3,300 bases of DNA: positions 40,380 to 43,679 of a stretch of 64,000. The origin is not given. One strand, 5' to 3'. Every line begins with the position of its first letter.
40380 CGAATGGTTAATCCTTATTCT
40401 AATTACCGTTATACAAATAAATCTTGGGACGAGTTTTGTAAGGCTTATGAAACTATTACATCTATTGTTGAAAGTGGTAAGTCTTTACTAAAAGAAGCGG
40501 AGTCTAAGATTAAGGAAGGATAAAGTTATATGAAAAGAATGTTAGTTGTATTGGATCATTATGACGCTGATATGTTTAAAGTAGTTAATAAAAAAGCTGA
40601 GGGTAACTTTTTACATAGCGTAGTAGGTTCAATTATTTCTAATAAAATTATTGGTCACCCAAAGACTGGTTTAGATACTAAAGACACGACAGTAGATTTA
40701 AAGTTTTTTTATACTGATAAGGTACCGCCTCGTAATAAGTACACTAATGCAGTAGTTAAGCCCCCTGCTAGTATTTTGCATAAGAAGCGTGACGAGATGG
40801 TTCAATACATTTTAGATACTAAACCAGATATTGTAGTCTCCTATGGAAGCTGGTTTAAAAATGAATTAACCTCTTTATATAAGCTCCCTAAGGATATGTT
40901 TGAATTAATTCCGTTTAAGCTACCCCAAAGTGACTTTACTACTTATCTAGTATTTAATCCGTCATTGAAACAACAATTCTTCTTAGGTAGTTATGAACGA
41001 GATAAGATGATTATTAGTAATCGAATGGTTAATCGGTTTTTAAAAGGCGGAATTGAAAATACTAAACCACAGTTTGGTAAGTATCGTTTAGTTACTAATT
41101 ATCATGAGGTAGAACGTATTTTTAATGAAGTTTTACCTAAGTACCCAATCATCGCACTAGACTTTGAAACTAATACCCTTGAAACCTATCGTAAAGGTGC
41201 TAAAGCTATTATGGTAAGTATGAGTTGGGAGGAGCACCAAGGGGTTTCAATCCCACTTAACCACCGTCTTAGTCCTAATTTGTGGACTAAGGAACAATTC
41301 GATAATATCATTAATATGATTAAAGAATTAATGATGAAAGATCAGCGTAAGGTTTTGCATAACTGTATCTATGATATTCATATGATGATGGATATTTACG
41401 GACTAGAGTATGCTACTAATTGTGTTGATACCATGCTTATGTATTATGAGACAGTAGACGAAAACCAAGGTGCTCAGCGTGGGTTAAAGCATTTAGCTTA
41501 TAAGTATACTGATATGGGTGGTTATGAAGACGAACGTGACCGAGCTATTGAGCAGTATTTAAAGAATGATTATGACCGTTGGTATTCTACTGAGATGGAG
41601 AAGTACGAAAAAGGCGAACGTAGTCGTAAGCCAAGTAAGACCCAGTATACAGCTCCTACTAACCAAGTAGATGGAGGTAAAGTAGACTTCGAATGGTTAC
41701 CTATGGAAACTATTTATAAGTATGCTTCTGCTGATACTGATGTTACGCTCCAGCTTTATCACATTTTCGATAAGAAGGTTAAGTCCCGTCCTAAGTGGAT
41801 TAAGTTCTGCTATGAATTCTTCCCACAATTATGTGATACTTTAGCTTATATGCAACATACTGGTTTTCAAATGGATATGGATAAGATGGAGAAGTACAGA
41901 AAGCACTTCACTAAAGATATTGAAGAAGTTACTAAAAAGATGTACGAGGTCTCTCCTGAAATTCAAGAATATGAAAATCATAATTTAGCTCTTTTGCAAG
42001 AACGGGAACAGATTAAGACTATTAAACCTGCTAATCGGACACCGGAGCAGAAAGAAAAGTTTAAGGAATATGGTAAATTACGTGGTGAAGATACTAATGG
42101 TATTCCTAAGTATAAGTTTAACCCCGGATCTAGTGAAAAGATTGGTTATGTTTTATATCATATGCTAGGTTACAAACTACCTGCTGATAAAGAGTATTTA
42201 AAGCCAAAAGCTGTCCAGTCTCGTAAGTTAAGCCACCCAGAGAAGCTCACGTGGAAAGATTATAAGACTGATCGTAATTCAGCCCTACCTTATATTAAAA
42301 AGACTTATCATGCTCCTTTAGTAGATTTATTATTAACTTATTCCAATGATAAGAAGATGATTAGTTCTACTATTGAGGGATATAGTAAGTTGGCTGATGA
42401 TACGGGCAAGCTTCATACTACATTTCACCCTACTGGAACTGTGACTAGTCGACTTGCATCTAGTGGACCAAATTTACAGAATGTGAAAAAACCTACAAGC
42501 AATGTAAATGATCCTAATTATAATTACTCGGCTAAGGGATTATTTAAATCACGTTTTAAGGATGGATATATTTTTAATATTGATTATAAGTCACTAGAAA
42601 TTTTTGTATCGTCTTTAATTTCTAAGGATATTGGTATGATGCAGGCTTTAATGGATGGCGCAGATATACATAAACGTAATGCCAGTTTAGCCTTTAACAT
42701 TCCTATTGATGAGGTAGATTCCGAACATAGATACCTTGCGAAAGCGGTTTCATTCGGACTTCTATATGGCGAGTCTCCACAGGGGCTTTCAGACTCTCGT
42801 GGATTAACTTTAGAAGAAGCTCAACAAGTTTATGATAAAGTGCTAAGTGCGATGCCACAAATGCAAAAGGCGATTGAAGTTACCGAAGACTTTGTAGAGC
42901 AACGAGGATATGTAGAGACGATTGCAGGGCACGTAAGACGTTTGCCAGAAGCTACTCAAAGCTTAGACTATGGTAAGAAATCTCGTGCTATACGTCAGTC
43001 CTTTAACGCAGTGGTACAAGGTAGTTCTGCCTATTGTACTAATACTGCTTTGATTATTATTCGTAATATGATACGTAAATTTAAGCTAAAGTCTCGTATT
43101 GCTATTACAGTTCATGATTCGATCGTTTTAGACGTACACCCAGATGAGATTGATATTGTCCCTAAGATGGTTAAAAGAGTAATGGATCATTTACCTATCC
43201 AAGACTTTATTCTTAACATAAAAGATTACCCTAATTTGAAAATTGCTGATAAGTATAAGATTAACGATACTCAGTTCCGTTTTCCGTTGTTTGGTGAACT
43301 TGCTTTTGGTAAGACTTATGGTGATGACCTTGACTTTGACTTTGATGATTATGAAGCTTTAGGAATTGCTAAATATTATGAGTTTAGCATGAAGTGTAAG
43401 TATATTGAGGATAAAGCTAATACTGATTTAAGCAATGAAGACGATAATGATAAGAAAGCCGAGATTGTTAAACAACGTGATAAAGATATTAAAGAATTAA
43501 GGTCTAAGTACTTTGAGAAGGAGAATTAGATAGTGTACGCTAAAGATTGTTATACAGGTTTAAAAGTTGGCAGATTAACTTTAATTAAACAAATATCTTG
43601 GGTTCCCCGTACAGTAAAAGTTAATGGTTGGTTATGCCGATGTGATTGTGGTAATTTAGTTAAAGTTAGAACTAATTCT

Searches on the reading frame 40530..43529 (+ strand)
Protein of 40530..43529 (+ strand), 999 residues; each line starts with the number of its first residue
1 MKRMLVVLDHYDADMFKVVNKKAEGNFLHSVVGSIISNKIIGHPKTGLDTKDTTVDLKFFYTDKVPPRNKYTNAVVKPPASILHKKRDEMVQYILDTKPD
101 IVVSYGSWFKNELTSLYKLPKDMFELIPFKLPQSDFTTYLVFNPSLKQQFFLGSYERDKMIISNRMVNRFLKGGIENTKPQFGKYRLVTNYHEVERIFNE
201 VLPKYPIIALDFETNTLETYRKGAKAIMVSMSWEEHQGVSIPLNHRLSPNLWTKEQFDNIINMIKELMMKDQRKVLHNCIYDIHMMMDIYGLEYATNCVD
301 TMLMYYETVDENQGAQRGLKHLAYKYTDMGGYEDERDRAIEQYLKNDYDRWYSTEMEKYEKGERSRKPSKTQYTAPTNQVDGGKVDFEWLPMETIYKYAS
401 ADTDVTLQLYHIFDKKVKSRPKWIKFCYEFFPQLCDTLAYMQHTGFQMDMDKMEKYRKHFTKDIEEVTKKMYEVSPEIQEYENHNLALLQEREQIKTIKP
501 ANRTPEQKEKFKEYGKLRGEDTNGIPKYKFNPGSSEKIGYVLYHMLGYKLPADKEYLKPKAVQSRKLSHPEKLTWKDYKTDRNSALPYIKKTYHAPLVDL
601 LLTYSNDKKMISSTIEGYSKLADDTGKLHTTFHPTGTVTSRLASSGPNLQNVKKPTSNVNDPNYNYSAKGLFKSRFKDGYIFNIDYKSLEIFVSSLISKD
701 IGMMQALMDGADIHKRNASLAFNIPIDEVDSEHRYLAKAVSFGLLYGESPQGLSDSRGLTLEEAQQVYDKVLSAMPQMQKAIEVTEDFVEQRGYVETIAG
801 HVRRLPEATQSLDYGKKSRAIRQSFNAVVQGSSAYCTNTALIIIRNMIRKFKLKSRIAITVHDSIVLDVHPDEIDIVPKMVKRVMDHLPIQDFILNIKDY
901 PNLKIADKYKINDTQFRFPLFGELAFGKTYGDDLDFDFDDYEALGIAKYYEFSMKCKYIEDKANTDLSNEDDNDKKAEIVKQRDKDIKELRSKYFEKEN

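Call 100: search_protein_families(library=phrogs, proteins=[window:40530-43529:+], max_evalue=0.00001)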
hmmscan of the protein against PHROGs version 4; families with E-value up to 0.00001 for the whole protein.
window:40530-43529:+ (999 aa): 8 families
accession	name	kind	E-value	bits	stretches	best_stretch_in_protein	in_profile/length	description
phrog_17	-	DNA, RNA and nucleotide metabolism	5.7e-147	492.8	1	2-991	480-1286/1445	DNA polymerase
phrog_2573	-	DNA, RNA and nucleotide metabolism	5.9e-77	260.1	1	667-989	4-334/336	DNA polymerase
phrog_5995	-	DNA, RNA and nucleotide metabolism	2.8e-48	165.5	1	743-989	3-235/236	DNA polymerase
phrog_4008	-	DNA, RNA and nucleotide metabolism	7.7e-31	108.3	1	4-278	3-280/281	DNA polymerase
phrog_12241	-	DNA, RNA and nucleotide metabolism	4.2e-23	83.1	2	384-653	269-494/502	DNA polymerase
phrog_15971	-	DNA, RNA and nucleotide metabolism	1.9e-11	44.7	1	438-885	14-349/376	DNA polymerase I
phrog_10285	-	DNA, RNA and nucleotide metabolism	3.5e-09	37.1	1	669-874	46-287/321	DNA polymerase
phrog_23226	-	DNA, RNA and nucleotide metabolism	1.2e-07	31.7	0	627-729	293-389/611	DNA polymerase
